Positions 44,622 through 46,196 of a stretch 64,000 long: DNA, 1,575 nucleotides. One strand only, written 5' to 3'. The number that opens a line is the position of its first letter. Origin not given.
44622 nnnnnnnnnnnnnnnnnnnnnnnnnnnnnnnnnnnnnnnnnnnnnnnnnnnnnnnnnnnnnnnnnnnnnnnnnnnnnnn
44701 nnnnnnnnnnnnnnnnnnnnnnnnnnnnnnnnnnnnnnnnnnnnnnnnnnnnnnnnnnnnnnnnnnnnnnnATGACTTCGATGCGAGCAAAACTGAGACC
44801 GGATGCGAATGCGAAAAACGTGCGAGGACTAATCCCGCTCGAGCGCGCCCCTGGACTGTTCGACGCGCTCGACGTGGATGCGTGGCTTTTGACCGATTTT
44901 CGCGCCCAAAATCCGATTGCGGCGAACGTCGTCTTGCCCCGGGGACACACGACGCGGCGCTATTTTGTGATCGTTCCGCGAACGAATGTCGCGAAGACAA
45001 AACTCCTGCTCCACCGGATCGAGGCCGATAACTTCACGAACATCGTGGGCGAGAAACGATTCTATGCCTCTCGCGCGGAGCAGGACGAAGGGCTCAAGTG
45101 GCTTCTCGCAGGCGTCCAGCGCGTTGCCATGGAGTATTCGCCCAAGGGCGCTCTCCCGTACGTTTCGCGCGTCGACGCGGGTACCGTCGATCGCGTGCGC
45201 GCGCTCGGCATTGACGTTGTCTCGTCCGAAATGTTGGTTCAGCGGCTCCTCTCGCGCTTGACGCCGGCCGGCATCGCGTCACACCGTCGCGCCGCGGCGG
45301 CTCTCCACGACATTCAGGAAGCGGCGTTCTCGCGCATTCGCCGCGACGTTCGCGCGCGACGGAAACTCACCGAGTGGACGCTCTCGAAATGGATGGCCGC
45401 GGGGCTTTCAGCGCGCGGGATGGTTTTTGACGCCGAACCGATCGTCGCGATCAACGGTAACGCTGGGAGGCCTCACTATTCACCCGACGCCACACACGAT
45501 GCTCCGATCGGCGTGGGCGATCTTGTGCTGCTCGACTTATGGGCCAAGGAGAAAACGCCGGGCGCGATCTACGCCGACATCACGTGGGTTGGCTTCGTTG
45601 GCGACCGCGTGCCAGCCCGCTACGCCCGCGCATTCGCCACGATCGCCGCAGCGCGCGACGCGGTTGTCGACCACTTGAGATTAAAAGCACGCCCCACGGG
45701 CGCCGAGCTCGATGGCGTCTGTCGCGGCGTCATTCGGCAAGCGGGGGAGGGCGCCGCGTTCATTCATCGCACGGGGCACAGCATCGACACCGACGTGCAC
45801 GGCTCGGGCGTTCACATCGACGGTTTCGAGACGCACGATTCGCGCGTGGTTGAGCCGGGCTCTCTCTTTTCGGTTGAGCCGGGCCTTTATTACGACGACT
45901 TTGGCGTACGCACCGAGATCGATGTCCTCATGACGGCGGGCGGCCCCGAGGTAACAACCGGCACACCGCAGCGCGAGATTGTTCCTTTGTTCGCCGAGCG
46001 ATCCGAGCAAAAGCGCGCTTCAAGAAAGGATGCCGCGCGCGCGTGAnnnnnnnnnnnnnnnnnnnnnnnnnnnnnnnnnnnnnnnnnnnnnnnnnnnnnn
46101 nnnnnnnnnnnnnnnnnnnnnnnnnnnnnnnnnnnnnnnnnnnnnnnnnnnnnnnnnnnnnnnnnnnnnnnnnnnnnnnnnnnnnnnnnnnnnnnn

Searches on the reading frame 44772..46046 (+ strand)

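Call 36: search_protein_families(library=pfam, proteins=[window:44772-46046:+], max_evalue=0.00001)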
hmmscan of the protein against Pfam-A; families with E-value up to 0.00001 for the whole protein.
window:44772-46046:+ (424 aa): 1 family
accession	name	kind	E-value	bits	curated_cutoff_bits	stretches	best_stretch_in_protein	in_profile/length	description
PF00557.29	Peptidase_M24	-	6.1e-32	111.5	23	1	172-389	4-208/208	Metallopeptidase family M24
